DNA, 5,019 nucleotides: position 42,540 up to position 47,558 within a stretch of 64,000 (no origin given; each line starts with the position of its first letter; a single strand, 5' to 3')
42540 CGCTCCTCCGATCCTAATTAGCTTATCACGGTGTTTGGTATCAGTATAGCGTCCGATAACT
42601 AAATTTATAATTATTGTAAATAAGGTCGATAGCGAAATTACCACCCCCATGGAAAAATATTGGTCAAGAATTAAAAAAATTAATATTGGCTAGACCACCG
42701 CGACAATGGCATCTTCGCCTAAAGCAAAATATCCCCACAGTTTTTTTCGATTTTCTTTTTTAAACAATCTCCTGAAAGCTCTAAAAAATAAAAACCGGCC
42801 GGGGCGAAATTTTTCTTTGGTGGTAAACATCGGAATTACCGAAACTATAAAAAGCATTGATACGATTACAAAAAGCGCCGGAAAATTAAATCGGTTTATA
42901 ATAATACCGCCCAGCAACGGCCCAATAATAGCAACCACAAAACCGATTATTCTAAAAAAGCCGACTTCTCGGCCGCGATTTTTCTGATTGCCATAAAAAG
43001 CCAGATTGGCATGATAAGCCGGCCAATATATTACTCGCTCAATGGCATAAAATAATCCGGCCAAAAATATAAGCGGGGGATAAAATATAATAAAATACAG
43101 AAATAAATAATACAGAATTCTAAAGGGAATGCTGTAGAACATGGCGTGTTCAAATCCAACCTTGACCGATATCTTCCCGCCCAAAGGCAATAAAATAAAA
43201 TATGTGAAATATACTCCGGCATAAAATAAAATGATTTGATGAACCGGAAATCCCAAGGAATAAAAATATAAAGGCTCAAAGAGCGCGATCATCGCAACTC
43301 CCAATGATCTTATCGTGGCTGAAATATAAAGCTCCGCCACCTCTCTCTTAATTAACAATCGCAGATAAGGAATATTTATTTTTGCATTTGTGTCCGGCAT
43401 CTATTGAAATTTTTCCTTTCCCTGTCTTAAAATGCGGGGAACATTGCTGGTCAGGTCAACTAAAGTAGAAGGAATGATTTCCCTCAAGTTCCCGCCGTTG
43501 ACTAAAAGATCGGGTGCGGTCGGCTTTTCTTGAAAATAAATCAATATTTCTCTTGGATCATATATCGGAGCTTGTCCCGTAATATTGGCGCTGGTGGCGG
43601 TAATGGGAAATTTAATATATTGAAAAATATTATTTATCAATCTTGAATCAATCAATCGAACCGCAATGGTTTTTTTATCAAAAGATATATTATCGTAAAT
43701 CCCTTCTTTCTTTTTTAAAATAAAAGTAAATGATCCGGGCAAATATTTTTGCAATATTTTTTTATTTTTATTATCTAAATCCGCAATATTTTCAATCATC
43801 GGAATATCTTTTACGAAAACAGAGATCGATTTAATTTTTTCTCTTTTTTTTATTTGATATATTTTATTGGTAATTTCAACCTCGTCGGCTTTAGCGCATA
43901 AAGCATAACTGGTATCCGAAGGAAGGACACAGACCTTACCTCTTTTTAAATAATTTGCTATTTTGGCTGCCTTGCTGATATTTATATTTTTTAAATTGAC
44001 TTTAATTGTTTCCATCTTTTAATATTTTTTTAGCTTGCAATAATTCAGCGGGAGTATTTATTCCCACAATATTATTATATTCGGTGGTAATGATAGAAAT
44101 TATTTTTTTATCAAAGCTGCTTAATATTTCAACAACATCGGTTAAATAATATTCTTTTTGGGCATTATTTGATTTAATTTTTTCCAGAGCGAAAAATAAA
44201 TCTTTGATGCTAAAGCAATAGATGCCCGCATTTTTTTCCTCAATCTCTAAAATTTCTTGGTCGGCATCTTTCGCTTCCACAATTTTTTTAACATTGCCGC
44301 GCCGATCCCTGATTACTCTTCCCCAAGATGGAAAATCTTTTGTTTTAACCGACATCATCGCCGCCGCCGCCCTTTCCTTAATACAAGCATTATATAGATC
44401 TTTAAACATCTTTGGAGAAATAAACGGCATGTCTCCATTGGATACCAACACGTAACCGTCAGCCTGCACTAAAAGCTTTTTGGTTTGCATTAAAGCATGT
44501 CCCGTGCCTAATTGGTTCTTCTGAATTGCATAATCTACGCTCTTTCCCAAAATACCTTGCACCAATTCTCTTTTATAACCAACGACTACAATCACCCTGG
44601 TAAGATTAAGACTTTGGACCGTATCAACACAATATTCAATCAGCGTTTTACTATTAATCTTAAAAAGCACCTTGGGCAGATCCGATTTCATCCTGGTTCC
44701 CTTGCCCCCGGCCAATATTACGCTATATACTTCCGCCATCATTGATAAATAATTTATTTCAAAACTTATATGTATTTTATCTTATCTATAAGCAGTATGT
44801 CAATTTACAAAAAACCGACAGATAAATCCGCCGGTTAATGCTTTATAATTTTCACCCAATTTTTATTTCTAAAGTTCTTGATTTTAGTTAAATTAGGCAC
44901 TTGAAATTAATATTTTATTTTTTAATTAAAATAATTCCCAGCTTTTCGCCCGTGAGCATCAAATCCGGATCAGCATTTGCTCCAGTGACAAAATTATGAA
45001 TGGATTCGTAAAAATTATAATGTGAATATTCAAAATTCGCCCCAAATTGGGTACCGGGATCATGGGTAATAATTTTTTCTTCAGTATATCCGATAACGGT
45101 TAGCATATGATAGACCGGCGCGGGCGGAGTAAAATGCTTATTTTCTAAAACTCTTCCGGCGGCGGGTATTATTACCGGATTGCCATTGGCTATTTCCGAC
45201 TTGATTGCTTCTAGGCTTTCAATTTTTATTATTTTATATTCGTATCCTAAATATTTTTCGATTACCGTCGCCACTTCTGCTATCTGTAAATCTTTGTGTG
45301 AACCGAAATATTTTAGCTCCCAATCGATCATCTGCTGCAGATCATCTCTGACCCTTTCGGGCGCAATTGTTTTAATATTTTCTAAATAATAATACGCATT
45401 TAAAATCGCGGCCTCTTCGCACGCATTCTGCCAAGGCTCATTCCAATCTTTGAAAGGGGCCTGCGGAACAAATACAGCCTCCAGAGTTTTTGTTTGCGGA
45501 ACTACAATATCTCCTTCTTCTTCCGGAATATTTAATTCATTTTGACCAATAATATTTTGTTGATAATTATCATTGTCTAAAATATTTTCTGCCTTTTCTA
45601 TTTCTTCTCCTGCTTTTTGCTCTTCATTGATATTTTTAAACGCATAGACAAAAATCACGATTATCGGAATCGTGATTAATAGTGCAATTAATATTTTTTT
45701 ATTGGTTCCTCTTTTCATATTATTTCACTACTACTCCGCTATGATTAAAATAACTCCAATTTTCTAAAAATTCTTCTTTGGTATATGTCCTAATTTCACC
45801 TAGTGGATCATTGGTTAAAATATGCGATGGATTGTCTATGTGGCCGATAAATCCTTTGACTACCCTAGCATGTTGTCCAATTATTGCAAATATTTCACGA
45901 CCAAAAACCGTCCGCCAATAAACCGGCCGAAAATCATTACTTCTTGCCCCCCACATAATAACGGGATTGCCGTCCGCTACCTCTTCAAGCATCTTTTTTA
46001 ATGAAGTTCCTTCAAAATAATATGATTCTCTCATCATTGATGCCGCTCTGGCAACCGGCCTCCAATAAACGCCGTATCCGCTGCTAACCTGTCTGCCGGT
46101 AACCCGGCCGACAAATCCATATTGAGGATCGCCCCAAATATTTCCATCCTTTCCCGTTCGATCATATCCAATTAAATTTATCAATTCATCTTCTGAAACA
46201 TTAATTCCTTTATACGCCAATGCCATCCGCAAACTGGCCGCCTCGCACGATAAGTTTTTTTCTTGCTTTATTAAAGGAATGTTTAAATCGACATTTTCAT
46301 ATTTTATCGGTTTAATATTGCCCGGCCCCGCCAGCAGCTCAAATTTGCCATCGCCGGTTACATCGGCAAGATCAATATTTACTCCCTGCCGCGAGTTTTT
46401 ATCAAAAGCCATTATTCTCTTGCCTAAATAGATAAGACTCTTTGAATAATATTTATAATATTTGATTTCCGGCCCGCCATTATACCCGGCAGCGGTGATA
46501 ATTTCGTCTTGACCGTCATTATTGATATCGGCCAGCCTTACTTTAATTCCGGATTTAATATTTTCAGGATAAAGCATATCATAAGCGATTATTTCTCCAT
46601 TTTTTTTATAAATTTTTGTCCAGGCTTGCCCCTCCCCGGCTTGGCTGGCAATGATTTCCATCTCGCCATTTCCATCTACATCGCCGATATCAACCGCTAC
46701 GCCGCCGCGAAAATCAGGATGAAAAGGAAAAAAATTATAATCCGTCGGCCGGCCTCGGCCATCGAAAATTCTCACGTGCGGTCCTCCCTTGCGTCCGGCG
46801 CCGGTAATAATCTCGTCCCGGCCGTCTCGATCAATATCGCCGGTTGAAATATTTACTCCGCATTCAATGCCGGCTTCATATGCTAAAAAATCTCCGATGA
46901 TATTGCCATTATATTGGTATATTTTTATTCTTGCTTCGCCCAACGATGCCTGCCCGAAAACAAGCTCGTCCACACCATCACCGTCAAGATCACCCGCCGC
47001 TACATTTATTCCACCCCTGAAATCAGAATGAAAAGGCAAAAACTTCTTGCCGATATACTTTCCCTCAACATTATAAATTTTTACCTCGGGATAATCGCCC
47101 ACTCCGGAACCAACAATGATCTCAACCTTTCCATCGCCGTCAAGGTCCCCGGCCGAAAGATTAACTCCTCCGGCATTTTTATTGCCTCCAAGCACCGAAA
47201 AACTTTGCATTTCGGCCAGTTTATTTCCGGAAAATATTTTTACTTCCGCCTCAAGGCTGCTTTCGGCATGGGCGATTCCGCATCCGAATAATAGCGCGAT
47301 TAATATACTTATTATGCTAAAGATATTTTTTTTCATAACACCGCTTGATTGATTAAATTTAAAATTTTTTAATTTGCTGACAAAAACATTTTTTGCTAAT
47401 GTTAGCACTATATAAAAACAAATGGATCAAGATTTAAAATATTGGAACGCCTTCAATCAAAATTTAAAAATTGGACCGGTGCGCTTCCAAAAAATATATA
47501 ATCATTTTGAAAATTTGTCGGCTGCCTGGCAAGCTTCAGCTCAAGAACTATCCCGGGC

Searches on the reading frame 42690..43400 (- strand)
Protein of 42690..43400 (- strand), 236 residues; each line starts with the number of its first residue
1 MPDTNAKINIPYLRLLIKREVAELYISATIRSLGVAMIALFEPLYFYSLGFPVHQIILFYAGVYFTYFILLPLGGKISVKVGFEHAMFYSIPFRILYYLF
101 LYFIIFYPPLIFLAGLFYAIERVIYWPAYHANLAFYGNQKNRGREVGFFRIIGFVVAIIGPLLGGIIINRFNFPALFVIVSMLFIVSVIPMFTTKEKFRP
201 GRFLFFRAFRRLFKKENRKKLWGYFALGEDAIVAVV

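Call 80: search_protein_families(library=pfam, proteins=[window:42690-43400:-], max_evalue=0.01)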
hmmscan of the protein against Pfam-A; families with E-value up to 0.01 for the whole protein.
window:42690-43400:- (236 aa): 1 family
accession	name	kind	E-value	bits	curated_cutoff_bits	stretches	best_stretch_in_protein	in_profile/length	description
PF07690.21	MFS_1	-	1.4e-15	57.6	33.4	1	24-215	1-194/347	Major Facilitator Superfamily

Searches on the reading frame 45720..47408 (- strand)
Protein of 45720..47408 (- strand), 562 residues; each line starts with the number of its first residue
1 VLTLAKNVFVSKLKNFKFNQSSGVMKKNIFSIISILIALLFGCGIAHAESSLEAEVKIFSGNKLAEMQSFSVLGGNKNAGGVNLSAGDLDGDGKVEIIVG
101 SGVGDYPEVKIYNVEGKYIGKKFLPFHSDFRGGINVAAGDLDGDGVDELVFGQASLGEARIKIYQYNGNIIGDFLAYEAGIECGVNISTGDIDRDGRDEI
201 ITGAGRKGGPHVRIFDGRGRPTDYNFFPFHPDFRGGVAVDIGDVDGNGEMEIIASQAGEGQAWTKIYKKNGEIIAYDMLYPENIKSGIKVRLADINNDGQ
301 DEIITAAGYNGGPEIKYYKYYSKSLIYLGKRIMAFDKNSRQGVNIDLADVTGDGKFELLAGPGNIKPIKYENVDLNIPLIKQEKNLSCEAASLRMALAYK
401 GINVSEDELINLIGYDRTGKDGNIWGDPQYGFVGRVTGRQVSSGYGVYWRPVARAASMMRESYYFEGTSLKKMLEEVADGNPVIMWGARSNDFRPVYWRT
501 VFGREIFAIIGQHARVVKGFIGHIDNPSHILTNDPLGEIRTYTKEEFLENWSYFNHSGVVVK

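Call 54: search_protein_families(library=pfam, proteins=[window:45720-47408:-], max_evalue=0.1)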
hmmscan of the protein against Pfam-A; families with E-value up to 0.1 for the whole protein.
window:45720-47408:- (562 aa): 9 families
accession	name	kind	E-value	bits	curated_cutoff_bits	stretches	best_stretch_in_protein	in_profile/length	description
PF01839.29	FG-GAP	-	1.1e-21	76.7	22.1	4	81-105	2-26/37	FG-GAP repeat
PF13517.12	FG-GAP_3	-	2.5e-20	73.3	26.9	5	191-253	1-60/61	FG-GAP-like repeat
PF13529.12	Peptidase_C39_2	-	2.4e-18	67.5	24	1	375-535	1-142/143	Peptidase_C39 like family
PF12256.14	TcdB_toxin_midN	-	0.00017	21.4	24.8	0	339-362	24-48/181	Insecticide toxin TcdB middle/N-terminal region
PF03412.21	Peptidase_C39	-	0.00034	20.9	22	1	377-419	2-44/133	Peptidase C39 family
PF21348.3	RGL11_C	-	0.0027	17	27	0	77-112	231-266/490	Rhamnogalacturonan lyase family 11, C-terminal domain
PF14779.12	BBS1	-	0.013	15.4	27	0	344-364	18-38/254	Ciliary BBSome complex subunit 1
PF00404.24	Dockerin_1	-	0.014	16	22.9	0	336-356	24-44/57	Dockerin type I domain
PF16743.10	PliI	-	0.044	13.9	27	0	289-311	61-83/123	Periplasmic lysozyme inhibitor of I-type lysozyme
